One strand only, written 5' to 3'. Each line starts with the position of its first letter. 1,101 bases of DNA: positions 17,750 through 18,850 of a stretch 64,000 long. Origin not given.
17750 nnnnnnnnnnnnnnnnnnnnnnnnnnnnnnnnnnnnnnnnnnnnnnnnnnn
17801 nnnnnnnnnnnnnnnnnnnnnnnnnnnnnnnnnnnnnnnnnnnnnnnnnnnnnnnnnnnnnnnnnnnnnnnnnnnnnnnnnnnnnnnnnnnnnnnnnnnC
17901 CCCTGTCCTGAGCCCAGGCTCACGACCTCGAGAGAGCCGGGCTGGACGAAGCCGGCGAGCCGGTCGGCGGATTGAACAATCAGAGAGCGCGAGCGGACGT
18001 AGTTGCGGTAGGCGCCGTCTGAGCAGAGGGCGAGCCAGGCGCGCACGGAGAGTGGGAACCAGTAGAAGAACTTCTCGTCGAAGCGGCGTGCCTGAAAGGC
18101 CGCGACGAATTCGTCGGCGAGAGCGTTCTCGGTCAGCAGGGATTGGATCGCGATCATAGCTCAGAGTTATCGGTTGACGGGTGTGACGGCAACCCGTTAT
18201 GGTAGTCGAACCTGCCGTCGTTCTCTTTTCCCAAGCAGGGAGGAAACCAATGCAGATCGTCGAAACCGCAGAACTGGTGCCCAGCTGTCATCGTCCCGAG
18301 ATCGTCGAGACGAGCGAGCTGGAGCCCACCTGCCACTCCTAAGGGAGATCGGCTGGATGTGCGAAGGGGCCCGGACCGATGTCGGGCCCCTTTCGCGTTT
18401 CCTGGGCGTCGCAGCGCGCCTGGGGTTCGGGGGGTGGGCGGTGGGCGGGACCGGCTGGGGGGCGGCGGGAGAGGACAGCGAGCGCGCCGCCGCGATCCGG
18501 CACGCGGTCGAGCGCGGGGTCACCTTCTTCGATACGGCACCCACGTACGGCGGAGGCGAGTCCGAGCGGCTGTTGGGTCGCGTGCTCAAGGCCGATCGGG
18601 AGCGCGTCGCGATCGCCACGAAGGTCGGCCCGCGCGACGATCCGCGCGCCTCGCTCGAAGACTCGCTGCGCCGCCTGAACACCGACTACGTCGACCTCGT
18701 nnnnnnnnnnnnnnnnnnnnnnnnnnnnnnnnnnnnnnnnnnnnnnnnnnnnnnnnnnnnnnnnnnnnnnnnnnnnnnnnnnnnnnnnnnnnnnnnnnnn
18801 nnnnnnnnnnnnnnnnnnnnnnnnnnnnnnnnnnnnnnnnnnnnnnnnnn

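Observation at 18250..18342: Internal duplication of the small ORF shows a protein-level conservation pattern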

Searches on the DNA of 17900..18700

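Call 70: search_rna_families(source=window, start=17900, end=18700, threshold=evalue, max_evalue=1)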
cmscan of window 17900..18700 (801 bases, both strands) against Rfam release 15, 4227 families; matches with E-value up to 1: 0.
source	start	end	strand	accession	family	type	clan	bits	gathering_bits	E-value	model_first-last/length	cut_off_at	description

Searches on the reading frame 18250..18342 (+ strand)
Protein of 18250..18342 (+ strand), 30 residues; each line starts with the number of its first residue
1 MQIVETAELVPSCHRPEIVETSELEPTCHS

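Call 5: search_protein_families(library=pfam, proteins=[window:18250-18342:+], max_evalue=0.01)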
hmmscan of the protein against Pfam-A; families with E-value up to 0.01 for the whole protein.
window:18250-18342:+ (30 aa): 0 families

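Call 8: find_encoding_contigs(protein=window:18250-18339:+, flank=8000)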
Protein window:18250-18339:+ (30 aa): 22 contigs read that carry it; 6 places shown.
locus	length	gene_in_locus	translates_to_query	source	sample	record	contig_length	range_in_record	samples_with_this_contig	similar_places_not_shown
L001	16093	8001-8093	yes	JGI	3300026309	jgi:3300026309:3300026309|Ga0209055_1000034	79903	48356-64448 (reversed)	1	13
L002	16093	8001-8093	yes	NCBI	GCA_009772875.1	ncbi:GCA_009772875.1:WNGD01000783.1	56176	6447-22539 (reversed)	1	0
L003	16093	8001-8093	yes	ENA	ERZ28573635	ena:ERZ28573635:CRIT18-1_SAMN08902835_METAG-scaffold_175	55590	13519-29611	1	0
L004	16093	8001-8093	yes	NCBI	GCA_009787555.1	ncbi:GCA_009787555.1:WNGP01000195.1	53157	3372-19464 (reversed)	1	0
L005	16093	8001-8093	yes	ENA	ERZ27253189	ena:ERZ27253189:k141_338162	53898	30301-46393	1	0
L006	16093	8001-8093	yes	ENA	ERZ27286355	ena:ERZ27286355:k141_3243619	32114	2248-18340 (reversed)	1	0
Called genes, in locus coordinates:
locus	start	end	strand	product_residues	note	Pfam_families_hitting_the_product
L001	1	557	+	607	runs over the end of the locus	PF02129:Peptidase_S15, PF08530:PepX_C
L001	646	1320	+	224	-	PF03544:TonB_C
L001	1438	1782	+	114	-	-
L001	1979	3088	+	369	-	PF00355:Rieske, PF22543:Rieske_4 (weak), PF03358:FMN_red, PF02525:Flavodoxin_2 (weak)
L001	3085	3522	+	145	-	PF12680:SnoaL_2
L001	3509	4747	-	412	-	PF07690:MFS_1, PF05977:MFS_3 (weak), PF07690:MFS_1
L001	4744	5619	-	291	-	PF04069:OpuAC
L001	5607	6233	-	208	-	PF00528:BPD_transp_1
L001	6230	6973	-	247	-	PF00005:ABC_tran, PF13304:AAA_21 (faint)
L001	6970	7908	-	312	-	PF10017:Methyltransf_33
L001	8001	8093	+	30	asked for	-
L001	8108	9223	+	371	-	PF00248:Aldo_ket_red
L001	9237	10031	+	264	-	PF05114:MbnB_TglH_ChrH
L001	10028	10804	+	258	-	-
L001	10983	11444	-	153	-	-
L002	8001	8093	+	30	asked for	-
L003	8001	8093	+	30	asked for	-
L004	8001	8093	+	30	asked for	-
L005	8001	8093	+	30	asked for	-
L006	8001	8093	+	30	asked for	-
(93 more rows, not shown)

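Call 27: search_protein_families(library=ncbifam, proteins=[window:18250-18339:+], max_evalue=1)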
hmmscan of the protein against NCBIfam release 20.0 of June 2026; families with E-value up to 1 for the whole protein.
window:18250-18339:+ (30 aa): 0 families

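Call 64: search_protein_representatives(protein=window:18250-18339:+)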
Query: 30 residues. Proteins with E-value up to 0.001 (for the whole library): 29; up to 1e-10: 2; up to 1e-30: 0. The best 29 are listed.
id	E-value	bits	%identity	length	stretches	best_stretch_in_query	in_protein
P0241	4.1e-14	64.5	61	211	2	2-29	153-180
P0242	7.6e-12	57.8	61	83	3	1-30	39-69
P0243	3.2e-10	53.0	67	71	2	2-30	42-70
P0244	5.1e-10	52.4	87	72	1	1-30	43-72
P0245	6.0e-10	52.2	90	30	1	1-29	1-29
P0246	6.8e-10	52.0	90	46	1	1-30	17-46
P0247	9.0e-10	51.7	93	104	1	1-30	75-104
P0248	9.1e-10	51.6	90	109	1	1-30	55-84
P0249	1.2e-09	51.3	90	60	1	1-30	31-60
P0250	1.2e-09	51.3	87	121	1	1-30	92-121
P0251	1.5e-09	51.0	90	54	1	1-30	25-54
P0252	3.0e-09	50.1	87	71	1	1-30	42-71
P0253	5.6e-09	49.3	90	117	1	1-30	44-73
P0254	5.8e-09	49.3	73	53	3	1-29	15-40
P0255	6.4e-09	49.1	87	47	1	1-30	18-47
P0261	7.4e-07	43.0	57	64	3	2-29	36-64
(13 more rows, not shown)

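Call 84: list_cluster_members(proteins=[window:18250-18339:+, P0254, P0261])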
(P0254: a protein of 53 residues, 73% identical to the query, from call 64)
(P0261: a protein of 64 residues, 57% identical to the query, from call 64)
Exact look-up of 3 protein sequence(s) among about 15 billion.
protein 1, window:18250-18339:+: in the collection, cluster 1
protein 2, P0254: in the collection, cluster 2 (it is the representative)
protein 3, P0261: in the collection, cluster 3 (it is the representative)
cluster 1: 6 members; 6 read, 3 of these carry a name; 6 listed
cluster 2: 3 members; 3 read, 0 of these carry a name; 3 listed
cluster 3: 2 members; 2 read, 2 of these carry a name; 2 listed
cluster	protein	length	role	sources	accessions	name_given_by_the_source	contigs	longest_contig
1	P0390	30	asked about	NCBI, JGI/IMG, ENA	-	hypothetical protein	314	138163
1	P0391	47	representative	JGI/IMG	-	hypothetical protein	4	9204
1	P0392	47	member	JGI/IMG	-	hypothetical protein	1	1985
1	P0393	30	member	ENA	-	-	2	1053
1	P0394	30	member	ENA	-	-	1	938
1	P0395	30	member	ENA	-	-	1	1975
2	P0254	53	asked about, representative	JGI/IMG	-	-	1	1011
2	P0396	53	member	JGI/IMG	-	-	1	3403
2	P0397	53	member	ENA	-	-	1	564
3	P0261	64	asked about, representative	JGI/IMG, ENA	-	hypothetical protein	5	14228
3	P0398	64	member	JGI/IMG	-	hypothetical protein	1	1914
